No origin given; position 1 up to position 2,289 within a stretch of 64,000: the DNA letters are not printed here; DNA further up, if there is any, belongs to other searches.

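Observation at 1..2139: Open-ended fusion ORF of at least 713 codons ending in a second CMP-sugar synthetase domain (missed by the ORF track)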

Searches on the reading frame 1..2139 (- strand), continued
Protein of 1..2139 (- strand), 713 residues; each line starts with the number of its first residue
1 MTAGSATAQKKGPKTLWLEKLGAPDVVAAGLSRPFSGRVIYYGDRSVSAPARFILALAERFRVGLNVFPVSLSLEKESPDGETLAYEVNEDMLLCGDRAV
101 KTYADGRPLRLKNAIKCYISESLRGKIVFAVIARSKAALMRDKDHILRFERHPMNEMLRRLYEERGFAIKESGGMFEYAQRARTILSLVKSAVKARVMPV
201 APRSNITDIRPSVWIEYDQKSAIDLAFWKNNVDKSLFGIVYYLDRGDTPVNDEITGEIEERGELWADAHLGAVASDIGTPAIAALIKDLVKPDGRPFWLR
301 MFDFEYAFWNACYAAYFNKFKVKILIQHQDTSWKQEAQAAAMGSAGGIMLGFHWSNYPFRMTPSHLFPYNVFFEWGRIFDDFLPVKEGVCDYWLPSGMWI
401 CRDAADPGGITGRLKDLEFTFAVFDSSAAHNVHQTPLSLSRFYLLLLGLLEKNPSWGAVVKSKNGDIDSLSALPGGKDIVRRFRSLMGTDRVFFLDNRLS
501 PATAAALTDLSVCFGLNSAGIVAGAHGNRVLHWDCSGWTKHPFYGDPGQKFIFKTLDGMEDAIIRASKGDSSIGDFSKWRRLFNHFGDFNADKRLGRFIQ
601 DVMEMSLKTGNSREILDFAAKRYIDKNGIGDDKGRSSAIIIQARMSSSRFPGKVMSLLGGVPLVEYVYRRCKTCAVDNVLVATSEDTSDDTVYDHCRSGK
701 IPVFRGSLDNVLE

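Call 20: search_protein_families(library=ncbifam, proteins=[L001:11900-12601:+, L001:12598-13464:+, L001:13457-14596:+, L001:14598-15923:+, L001:18986-20098:+, L003:11660-12490:+, L005:5732-7567:+], max_evalue=0.001)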
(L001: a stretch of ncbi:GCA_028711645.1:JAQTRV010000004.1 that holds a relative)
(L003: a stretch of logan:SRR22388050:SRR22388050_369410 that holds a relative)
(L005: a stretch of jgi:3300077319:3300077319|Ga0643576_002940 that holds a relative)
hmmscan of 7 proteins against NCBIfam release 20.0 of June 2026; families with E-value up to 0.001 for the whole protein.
L001:11900-12601:+ (233 aa): 7 families
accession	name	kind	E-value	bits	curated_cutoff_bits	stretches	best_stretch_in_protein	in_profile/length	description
NF003952.0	PRK05450.1-5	subfamily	3.1e-18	65.8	193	1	4-135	3-131/250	3-deoxy-manno-octulosonate cytidylyltransferase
NF009905.0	PRK13368.1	subfamily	1e-17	64.3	255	1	4-119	3-117/243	3-deoxy-manno-octulosonate cytidylyltransferase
NF003948.0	PRK05450.1-1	equivalog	1.3e-14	54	281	1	4-127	6-131/248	3-deoxy-manno-octulosonate cytidylyltransferase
NF003950.0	PRK05450.1-3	subfamily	1e-11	44.7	234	1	4-119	3-120/248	3-deoxy-manno-octulosonate cytidylyltransferase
TIGR00466.1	kdsB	equivalog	1.2e-11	44.5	155.2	1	4-126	3-126/241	3-deoxy-manno-octulosonate cytidylyltransferase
TIGR02665.1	molyb_mobA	equivalog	7.3e-08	32.7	151.85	1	13-125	10-122/186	molybdenum cofactor guanylyltransferase MobA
NF001457.0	PRK00317.1-3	equivalog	0.00065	19.3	164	0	13-148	11-148/200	molybdenum cofactor guanylyltransferase MobA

L001:12598-13464:+ (288 aa): 33 families (the best 25 are shown)
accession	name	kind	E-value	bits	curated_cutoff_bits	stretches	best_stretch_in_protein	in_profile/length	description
TIGR04317.1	W_rSAM_matur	equivalog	1.3e-23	83.7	380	1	10-152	3-146/349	tungsten cofactor oxidoreductase radical SAM maturase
TIGR04321.1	spiroSPASM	subfamily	5.2e-17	61.7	250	2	9-98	229-323/510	spiro-SPASM protein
NF033640.1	N_Twi_rSAM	subfamily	1.6e-13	50.5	170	1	205-270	5-70/398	twitch domain-containing radical SAM protein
TIGR04311.1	rSAM_Geo_metal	subfamily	1.2e-12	47.6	400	1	9-146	1-144/423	radical SAM/SPASM family putative metalloenzyme maturase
TIGR04546.1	rSAM_ahbC_deAc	equivalog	2.8e-10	39.5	650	1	17-133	45-164/390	12,18-didecarboxysiroheme deacetylase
TIGR04545.1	rSAM_ahbD_hemeb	equivalog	4.1e-10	39.6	500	1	14-123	3-113/339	heme b synthase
TIGR04054.1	rSAM_NirJ1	equivalog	7.5e-09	34.7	650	1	17-183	42-208/387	putative heme d1 biosynthesis radical SAM protein NirJ1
NF045574.1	sacti_mat_StsB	exception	1e-08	34.5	625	1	18-183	103-267/466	StsB family radical SAM/SPASM domain sactipeptide maturase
TIGR04051.1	rSAM_NirJ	equivalog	1.6e-08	33.9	515.45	1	17-127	8-120/354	heme d1 biosynthesis radical SAM protein NirJ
TIGR04250.1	SCM_rSAM_ScmE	equivalog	6.6e-08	31.8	400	1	10-154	2-149/358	SynChlorMet cassette radical SAM/SPASM protein ScmE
NF012164.0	AlbA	equivalog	6.6e-08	31.4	850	1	10-98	112-199/442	subtilosin maturase AlbA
TIGR02668.1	moaA_archaeal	equivalog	2.4e-07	30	325.25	1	13-157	12-159/303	GTP 3',8-cyclase MoaA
TIGR02666.1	moaA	equivalog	3.2e-07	29.7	284.05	1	14-155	13-164/336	GTP 3',8-cyclase MoaA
NF038170.1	lachnocin_rSAM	equivalog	5.4e-07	28.8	550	1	13-184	78-268/440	lachnocin radical SAM maturase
TIGR04055.1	rSAM_NirJ2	equivalog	5.8e-07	29.4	500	1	18-120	7-109/326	putative heme d1 biosynthesis radical SAM protein NirJ2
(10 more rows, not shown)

L001:13457-14596:+ (379 aa): 18 families
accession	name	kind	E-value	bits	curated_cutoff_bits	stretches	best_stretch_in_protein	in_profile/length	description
NF008658.2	PRK11658.1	equivalog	2.6e-111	371.9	631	1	3-376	2-378/379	UDP-4-amino-4-deoxy-L-arabinose aminotransferase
TIGR03588.1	PseC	equivalog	9.1e-110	367.1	423.5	1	6-375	2-380/380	UDP-4-amino-4,6-dideoxy-N-acetyl-beta-L-altrosamine transaminase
NF008687.0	PRK11706.1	equivalog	1.4e-79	267.6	375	1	7-375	3-374/375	dTDP-4-amino-4,6-dideoxygalactose transaminase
TIGR04181.1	NHT_00031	hypoth_equivalog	8.1e-71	238.8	420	1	7-354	2-357/359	LegC family aminotransferase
TIGR02379.1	ECA_wecE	subfamily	2.7e-67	227.1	434.85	1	6-375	2-375/376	dTDP-4-amino-4,6-dideoxy-D-glucose transaminase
TIGR04427.1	PLP_DesI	equivalog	1.1e-58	199.2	650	1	24-376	41-384/390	dTDP-4-dehydro-6-deoxyglucose aminotransferase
NF011936.0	PRK15407.1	equivalog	5.3e-50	170.4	423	1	7-376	38-437/440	lipopolysaccharide biosynthesis protein RfbH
NF004975.0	PRK06348.1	equivalog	4.1e-08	32.6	549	1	53-128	92-167/384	pyridoxal phosphate-dependent aminotransferase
NF041364.1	GntC_guanitoxin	equivalog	3.6e-07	29.4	415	1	54-158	63-175/356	guanitoxin biosynthesis PLP-dependent (S)-gamma-hydroxy-L-arginine cyclodehydratase GntC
NF009079.0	PRK12414.1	subfamily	3.4e-05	23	481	1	54-128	94-167/384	methionine aminotransferase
NF005817.0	PRK07683.1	equivalog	3.4e-05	22.7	575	1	71-128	109-166/387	aminotransferase A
NF004770.0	PRK06108.1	subfamily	0.00012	21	422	1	57-175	103-228/396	pyridoxal phosphate-dependent aminotransferase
TIGR03947.1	viomycin_VioD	equivalog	0.00016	20.7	390.9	1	46-137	64-155/359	capreomycidine synthase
NF002878.0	PRK03321.1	subfamily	0.00018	20.3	374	1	36-128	59-150/352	histidinol-phosphate transaminase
NF005816.0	PRK07682.1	equivalog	0.00044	19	620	1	65-159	105-205/390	aminotransferase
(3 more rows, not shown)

L001:14598-15923:+ (441 aa): 6 families
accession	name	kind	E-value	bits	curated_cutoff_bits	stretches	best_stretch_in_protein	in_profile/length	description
TIGR03026.1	NDP-sugDHase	subfamily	3.4e-30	105.1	189.8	1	11-413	2-410/413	nucleotide sugar dehydrogenase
NF040825.1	UDPMaNacDH_Arch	equivalog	1.6e-11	43.7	750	1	316-418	310-401/418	UDP-N-acetyl-D-mannosamine dehydrogenase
NF008286.0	PRK11064.1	equivalog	6.8e-09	34.8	459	1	316-418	322-419/420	UDP-N-acetyl-D-mannosamine dehydrogenase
NF011729.0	PRK15182.1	equivalog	7.2e-09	34.9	592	1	315-412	315-410/425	Vi polysaccharide biosynthesis UDP-N-acetylglucosamine C-6 dehydrogenase TviB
NF041297.1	UDPGDh_AglM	equivalog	2e-06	27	670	1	11-396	2-398/429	UDP-glucose 6-dehydrogenase AglM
NF047673.2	TeichurnBiosyTuaD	equivalog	3.2e-06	26.6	700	1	315-419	311-415/439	UDP-glucose 6-dehydrogenase TuaD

L001:18986-20098:+ (370 aa): 1 family
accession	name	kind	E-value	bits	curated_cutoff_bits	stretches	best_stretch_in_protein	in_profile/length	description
TIGR03573.1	WbuX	subfamily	2e-101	339.9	203.2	1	3-348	2-344/344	N-acetyl sugar amidotransferase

L003:11660-12490:+ (276 aa): 4 families
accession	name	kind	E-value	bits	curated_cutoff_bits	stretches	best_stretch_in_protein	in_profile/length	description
TIGR03584.1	PseF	equivalog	3.3e-19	69.4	205.7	1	30-186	2-155/222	pseudaminic acid cytidylyltransferase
NF003950.0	PRK05450.1-3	subfamily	1.9e-10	40.5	234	1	31-163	6-131/248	3-deoxy-manno-octulosonate cytidylyltransferase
NF003952.0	PRK05450.1-5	subfamily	1.1e-05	24.7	193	1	35-90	10-65/250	3-deoxy-manno-octulosonate cytidylyltransferase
NF009905.0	PRK13368.1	subfamily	1.7e-05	24.2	255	1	34-92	9-67/243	3-deoxy-manno-octulosonate cytidylyltransferase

L005:5732-7567:+ (611 aa): 1 family
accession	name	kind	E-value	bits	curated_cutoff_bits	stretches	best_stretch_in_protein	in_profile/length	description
TIGR04331.1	o_ant_LIC12162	subfamily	2.4e-10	39.8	225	1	244-541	225-515/585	LIC12162 family transferase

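Call 21: search_solved_structures(query=A2, max_evalue=10)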
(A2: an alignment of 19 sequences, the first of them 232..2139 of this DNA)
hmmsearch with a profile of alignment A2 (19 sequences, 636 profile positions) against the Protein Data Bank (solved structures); distinct sequences matched with E-value up to 10: 2.
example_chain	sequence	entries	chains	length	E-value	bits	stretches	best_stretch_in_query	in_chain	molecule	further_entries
5c6f_A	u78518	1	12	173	0.064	14.9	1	38-145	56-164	Bacterial non-heme ferritin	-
5u1a_A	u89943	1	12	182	0.08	14.6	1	38-145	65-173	Ferritin,MtrE protein chimera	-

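Call 22: find_homologous_proteins(query=A2, max_evalue=0.001)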
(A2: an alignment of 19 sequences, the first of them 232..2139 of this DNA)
Query A2 (19 sequences) (636 aa, profile of the alignment): 21 proteins with E <= 0.001 among 8000 candidates.
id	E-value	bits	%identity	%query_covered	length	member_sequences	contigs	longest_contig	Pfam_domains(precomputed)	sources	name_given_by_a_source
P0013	8.9e-277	938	36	99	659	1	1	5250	-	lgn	-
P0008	9.2e-277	938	41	97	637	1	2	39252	PF27878.1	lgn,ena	-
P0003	6.1e-274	929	59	99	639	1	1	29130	-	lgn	-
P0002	9.8e-274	928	58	99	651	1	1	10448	-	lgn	-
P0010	2.5e-272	923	39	98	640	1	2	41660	PF27878.1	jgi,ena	-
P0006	2.7e-272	923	43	97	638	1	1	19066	PF27878.1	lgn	-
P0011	8.5e-271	918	38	97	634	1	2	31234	-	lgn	-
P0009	7.1e-270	915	39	97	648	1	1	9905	PF27878.1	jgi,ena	-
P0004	2.1e-266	904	53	100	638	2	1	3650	-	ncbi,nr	ncbi:MAG: hypothetical protein PHN63_06045, partial [Candidatus Omnitrophica bacterium]|nr:hypotheti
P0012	2.8e-266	903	37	99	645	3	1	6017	-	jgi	jgi:hypothetical protein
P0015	2.7e-265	900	36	97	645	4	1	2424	-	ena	-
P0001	4.9e-265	899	100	100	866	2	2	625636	PF12804.14,PF02348.26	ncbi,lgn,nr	ncbi:MAG: NTP transferase domain-containing protein [Candidatus Omnitrophica bacterium]|nr:NTP trans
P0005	5.7e-265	899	49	98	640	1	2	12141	-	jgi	jgi:hypothetical protein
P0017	4.5e-261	886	37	97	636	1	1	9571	PF27878.1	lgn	-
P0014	5.6e-261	886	39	97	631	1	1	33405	PF27878.1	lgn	-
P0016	1.2e-259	881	38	97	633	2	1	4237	PF27878.1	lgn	-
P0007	1.7e-254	864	43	97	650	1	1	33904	PF27878.1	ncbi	-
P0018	1.2e-243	828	32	97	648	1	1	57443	PF27878.1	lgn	-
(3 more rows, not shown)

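Call 23: find_related_loci(query=A2, collection=genome_contigs, flank=8000)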
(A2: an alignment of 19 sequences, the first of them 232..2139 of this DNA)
Query A2 (636 aa) in genome_contigs; peptide patterns used: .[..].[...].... (x = any residue, [..] = any of these).
26 stretches matched a pattern; 6 encode a relative of the query (tblastn E <= 1e-3); 6 distinct loci.
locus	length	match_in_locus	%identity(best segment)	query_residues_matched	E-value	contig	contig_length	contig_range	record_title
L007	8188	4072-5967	53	1-631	0e+0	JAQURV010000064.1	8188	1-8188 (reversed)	MAG: Candidatus Omnitrophota bacterium isolate STD1_81 NODE_27705_length_8188_cov_3.506141_Sandtown_D1, whole genome sho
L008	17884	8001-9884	43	12-632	9e-168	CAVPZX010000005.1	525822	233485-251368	MAG: Nitrospirota bacterium isolate MFD03726.bin.1.73 genome assembly, contig: contig_59838, whole genome shotgun sequen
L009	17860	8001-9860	38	15-631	2e-145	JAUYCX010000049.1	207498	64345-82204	MAG: Candidatus Omnitrophota bacterium isolate C20_maxbin.112_sub C20_k141_398206, whole genome shotgun sequence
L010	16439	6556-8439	37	11-631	7e-123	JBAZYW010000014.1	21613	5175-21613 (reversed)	MAG: Gallionellaceae bacterium isolate SO_2017_GW1_91 NODE_9499_length_21613_cov_0.958112_OW334_2017, whole genome shotg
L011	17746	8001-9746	36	51-632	1e-119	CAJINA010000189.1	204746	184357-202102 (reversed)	MAG: Olavius algarvensis Delta 4 endosymbiont isolate Delta4_OalgB6SA genome assembly, contig: NODE_368576+_length_20474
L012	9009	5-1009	47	296-632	3e-103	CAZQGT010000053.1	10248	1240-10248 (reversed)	MAG TPA_asm: uncultured Planctomycetales bacterium isolate SRP178699_co1_559 genome assembly, contig: NODE_9022_length_1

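Call 25: search_protein_representatives(alignment_id=A2)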
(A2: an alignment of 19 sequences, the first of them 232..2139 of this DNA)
Query: 19 sequences, 636 profile positions. Proteins with E-value up to 0.001 (for the whole library): 1314; up to 1e-10: 787; up to 1e-30: 230. The best 150 are listed.
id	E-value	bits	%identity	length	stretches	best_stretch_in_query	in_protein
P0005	1.8e-265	898.8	-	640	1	3-633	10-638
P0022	2.0e-255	865.7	-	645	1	1-628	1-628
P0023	3.8e-255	864.7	-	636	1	5-631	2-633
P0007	5.4e-255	864.2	-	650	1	3-636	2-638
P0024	7.4e-241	817.5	-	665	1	1-632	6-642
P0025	1.0e-232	790.7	-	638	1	1-634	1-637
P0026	1.7e-231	786.6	-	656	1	5-634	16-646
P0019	8.6e-231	784.3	-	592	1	1-597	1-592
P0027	9.8e-226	767.6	-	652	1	6-631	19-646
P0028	2.2e-225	766.4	-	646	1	3-634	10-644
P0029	4.5e-218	742.3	-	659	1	3-634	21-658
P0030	5.5e-218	742.0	-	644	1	4-632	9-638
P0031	1.2e-216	737.5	-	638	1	4-628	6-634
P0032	1.9e-216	736.9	-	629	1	4-635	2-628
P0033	1.8e-213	727.0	-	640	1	1-632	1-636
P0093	1.9e-96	340.5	-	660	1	4-626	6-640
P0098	5.1e-82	292.8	-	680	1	5-618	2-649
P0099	3.6e-75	270.2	-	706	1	5-623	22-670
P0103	1.4e-73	264.9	-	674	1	1-619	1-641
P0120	4.3e-53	197.2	-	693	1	4-624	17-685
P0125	4.2e-49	184.0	-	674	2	218-611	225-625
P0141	2.9e-43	164.7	-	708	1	167-619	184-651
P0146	2.8e-42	161.5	-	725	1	217-620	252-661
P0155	9.7e-41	156.4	-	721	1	5-619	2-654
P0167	8.8e-39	149.9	-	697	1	4-630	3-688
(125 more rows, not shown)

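Call 26: search_protein_families(library=ncbifam, proteins=[P0098, P0099, P0103, P0120, P0125, P0141, P0146, P0155, P0167, P0093], max_evalue=0.01)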
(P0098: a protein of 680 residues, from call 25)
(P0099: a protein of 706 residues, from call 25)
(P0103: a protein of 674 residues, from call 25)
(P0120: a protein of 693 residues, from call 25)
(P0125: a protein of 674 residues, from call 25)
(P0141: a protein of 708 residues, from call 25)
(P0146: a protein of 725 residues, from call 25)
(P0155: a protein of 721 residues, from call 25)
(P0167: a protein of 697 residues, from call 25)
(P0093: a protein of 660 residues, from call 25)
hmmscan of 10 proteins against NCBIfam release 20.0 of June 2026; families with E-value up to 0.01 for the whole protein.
P0098 (680 aa): 0 families

P0099 (706 aa): 0 families

P0103 (674 aa): 1 family
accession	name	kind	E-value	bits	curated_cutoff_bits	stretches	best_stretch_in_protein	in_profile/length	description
TIGR04417.1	PFTS_polysacc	subfamily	2.5e-10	39.9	100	1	424-576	372-519/522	polysaccharide biosynthesis PFTS motif protein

P0120 (693 aa): 0 families

P0125 (674 aa): 0 families

P0141 (708 aa): 1 family
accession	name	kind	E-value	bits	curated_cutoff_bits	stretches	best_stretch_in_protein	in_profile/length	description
NF008595.0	PRK11562.1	equivalog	0.0086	15.4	293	0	355-398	166-210/268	nitrite transporter NirC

P0146 (725 aa): 0 families

P0155 (721 aa): 1 family
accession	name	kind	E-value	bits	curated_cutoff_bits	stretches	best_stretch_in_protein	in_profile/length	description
TIGR04417.1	PFTS_polysacc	subfamily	4.7e-06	25.8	100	1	455-588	386-518/522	polysaccharide biosynthesis PFTS motif protein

P0167 (697 aa): 2 families
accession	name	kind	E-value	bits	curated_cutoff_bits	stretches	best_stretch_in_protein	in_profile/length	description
TIGR04417.1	PFTS_polysacc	subfamily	1.5e-06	27.4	100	1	485-582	398-495/522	polysaccharide biosynthesis PFTS motif protein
TIGR04396.2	surf_polysacc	subfamily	0.00041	19.6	125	0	552-651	263-362/427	surface carbohydrate biosynthesis protein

P0093 (660 aa): 1 family
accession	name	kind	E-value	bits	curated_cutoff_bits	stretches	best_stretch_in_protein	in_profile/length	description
TIGR04417.1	PFTS_polysacc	subfamily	1.7e-09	37.1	100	1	292-560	223-510/522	polysaccharide biosynthesis PFTS motif protein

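Call 28: predict_structure(alignment_id=A2)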
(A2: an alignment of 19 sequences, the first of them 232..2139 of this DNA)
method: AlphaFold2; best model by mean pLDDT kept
length: 636 residues; sequences in the alignment: 19
mean_pLDDT: 87.2   pTM: 0.86
mean pLDDT of the five models: 87.2, 86.8, 85.0, 84.2, 84.0
residues with pLDDT >= 90: 375; 70-90: 203; 50-70: 40; < 50: 18
segments of 3 or more residues with pLDDT < 50: 1-10, 357-359, 632-636
pLDDT, mean of each block of 10 residues (from residue 1): 39 86 88 75 90 91 87 74 85 92 92 93 92 91 92 92 94 86 90 81 90 90 83 93 90 93 92 87 90 90 94 94 88 90 94 62 79 81 62 84 66 91 85 85 97 97 85 94 96 89 93 92 93 88 89 94 98 93 86 95 94 95 91 42
secondary structure, 60 per line:
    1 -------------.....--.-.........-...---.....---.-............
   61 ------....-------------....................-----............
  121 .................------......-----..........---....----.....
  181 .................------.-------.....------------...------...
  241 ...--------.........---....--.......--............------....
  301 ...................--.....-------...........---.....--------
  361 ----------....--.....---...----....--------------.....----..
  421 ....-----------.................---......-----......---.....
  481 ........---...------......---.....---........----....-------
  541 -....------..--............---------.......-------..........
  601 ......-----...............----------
elements in order: E14-18 H23-31 E39-43 H49-60 E67-70 H84-103 H109-137 E144-149 H155-164 E168-171 H176-197 E212-216 E238-243 H252-260 E264-267 H270-276 H279-290 H297-319 E322-326 H334-344 E348-352 E371-374 H377-381 E392-395 H410-414 E419-424 H436-452 E456-461 H467-472 H476-488 E492-494 H501-506 E510-514 H518-525 E530-533 H542-545 H556-567 H577-583 H591-606 H612-626
